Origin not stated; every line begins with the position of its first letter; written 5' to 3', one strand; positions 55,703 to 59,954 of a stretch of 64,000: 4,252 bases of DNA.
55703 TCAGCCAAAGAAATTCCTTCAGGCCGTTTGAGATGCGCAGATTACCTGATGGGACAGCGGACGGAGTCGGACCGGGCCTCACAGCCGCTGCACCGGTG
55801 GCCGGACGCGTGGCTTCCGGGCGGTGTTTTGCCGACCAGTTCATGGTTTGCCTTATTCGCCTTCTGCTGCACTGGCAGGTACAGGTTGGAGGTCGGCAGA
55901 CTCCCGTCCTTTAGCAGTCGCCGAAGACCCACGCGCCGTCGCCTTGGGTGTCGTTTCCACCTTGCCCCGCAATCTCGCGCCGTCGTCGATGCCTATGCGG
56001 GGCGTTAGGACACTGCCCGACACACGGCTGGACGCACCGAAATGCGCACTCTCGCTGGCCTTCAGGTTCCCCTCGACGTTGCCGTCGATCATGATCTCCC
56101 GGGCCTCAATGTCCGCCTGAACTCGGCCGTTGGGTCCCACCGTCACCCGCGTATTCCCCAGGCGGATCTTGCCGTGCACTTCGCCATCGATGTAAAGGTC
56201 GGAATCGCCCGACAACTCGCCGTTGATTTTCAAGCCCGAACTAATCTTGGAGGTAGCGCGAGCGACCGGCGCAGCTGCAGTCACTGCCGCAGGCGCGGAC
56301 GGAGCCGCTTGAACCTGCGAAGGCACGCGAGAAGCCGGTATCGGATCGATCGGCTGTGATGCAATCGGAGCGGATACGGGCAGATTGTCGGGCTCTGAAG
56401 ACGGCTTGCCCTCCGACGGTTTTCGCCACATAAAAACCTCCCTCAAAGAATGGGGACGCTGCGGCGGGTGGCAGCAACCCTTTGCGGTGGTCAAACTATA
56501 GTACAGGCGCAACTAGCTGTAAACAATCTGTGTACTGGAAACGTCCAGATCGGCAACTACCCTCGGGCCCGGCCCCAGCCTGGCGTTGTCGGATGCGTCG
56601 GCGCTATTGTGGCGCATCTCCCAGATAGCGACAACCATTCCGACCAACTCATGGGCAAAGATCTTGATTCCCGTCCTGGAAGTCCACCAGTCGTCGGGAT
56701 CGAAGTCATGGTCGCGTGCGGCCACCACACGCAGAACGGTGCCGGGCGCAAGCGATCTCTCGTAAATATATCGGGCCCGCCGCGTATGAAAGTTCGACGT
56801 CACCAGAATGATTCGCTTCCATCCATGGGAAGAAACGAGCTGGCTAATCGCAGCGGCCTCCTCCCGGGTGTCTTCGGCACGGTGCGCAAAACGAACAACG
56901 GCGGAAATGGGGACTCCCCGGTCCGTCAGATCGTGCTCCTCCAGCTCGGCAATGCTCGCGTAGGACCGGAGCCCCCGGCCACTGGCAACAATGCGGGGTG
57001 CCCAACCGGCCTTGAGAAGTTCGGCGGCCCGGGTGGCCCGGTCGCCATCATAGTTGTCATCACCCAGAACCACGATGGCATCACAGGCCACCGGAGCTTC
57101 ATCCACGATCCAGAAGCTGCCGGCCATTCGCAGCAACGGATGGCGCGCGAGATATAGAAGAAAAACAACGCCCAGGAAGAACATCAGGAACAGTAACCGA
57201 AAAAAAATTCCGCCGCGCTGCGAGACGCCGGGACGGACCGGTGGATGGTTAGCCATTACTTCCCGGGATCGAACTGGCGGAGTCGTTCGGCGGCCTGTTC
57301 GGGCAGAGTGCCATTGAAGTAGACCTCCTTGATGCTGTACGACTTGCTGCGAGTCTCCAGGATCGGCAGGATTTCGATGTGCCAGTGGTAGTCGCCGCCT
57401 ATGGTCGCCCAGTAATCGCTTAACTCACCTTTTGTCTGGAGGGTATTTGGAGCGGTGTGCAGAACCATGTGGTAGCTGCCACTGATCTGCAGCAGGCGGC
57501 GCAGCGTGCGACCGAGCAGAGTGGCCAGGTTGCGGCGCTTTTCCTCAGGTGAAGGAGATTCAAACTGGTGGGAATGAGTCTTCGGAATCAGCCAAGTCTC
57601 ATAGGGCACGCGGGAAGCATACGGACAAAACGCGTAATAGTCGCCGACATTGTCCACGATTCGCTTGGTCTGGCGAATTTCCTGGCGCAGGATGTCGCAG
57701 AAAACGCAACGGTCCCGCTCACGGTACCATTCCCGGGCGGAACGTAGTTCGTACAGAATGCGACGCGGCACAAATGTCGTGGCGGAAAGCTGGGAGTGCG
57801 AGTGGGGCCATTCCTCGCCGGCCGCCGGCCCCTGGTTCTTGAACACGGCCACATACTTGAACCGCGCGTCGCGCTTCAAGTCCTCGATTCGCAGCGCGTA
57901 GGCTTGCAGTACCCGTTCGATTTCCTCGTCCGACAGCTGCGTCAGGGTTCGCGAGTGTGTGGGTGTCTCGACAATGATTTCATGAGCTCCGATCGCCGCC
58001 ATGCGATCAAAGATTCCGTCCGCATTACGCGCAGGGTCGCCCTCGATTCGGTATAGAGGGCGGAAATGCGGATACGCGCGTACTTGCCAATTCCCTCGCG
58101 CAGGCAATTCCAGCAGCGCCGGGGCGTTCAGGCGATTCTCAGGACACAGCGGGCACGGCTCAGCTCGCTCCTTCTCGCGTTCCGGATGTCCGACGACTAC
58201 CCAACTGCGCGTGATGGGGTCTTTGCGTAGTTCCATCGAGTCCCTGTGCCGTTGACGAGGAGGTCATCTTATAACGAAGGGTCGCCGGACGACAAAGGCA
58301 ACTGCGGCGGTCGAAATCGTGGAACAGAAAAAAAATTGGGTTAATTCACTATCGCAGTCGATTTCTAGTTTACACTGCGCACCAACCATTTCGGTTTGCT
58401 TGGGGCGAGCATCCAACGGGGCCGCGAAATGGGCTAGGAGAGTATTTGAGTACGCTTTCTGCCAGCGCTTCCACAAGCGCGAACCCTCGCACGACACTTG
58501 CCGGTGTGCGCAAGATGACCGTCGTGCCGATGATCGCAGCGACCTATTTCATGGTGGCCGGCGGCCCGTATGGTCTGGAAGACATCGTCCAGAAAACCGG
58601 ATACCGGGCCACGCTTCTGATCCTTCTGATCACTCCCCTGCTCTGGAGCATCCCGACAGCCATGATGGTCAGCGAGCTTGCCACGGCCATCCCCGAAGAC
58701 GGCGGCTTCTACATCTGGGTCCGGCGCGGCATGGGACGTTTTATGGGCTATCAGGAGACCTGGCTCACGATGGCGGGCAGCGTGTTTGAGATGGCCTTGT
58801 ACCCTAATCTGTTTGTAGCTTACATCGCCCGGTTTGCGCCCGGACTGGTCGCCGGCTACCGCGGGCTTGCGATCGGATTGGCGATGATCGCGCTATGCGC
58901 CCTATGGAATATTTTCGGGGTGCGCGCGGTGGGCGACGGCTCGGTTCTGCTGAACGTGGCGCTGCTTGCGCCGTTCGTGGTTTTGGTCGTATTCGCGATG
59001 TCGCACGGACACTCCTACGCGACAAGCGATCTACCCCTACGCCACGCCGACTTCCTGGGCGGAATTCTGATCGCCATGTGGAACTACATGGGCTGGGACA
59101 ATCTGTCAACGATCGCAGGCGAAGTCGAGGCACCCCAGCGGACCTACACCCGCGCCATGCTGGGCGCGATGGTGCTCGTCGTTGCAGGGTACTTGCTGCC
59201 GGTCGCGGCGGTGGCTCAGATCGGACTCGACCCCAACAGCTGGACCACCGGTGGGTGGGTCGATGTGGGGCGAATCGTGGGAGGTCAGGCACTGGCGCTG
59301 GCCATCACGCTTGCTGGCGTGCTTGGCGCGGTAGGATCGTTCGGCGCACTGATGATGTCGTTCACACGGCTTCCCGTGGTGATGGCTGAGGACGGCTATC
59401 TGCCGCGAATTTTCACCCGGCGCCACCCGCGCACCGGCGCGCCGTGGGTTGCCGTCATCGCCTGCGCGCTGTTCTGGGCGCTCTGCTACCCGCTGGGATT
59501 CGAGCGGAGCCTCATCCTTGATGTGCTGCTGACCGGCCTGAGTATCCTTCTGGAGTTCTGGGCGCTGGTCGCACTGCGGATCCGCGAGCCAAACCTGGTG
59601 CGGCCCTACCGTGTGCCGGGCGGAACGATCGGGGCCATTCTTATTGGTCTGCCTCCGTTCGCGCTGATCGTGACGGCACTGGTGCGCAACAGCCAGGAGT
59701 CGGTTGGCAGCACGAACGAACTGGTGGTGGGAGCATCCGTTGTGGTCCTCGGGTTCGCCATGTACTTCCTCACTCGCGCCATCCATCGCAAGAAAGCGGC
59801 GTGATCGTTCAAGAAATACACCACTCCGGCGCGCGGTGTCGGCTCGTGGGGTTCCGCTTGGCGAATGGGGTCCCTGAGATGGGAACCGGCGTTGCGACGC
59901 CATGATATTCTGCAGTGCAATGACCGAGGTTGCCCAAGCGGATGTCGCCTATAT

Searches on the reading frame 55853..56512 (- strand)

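Call 41: search_protein_families(library=pfam, proteins=[window:55853-56512:-], max_evalue=0.0001)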
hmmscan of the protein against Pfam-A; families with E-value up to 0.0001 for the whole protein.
window:55853-56512:- (219 aa): 1 family
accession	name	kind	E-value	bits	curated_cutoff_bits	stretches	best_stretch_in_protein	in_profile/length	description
PF04519.19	Bactofilin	-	1.8e-23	83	27.9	1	90-185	3-97/98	Polymer-forming cytoskeletal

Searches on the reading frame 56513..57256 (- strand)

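Call 42: search_protein_families(library=pfam, proteins=[window:56513-57256:-], max_evalue=0.0001)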
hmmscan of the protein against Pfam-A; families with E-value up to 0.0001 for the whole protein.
window:56513-57256:- (247 aa): 1 family
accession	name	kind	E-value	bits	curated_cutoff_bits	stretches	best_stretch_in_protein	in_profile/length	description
PF02698.23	DUF218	-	9.2e-23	81.1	27.6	1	59-206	1-133/133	DUF218 domain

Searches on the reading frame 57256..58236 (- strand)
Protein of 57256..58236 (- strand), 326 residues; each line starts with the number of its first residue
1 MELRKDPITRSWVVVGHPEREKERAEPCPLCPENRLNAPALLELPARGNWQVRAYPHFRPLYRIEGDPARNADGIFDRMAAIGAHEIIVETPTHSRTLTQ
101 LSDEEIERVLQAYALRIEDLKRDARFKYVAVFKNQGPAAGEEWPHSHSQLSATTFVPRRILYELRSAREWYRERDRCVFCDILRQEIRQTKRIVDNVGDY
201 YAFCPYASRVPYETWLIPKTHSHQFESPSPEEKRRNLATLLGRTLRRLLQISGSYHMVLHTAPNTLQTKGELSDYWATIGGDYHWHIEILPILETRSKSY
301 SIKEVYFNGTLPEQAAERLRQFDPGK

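Call 41: search_protein_families(library=pfam, proteins=[window:57256-58236:-], max_evalue=0.0001)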
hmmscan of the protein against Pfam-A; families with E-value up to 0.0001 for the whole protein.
window:57256-58236:- (326 aa): 4 families
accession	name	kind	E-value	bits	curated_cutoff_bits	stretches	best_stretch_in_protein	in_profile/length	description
PF01087.27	GalP_UDP_transf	-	8.2e-13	49.6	22.1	1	27-157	54-184/184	Galactose-1-phosphate uridyl transferase, N-terminal domain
PF16285.10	DUF4931_N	-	1.8e-07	31.7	24.1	1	86-150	54-118/124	Domain of unknown function (DUF4931) N-terminal domain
PF02744.22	GalP_UDP_tr_C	-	2.5e-07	31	29.2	1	165-289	3-119/165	Galactose-1-phosphate uridyl transferase, C-terminal domain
PF01230.28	HIT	-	1.4e-05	26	21.5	0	85-147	28-89/98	HIT domain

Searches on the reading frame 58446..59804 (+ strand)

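Call 42: search_protein_families(library=pfam, proteins=[window:58446-59804:+], max_evalue=0.0001)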
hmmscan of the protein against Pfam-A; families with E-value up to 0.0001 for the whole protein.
window:58446-59804:+ (452 aa): 2 families
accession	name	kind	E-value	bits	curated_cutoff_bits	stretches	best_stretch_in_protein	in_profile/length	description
PF13520.12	AA_permease_2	-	7.9e-36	124.3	27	1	33-418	6-415/427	Amino acid permease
PF00324.27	AA_permease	-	2.6e-23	82.9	24.6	1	47-363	22-361/470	Amino acid permease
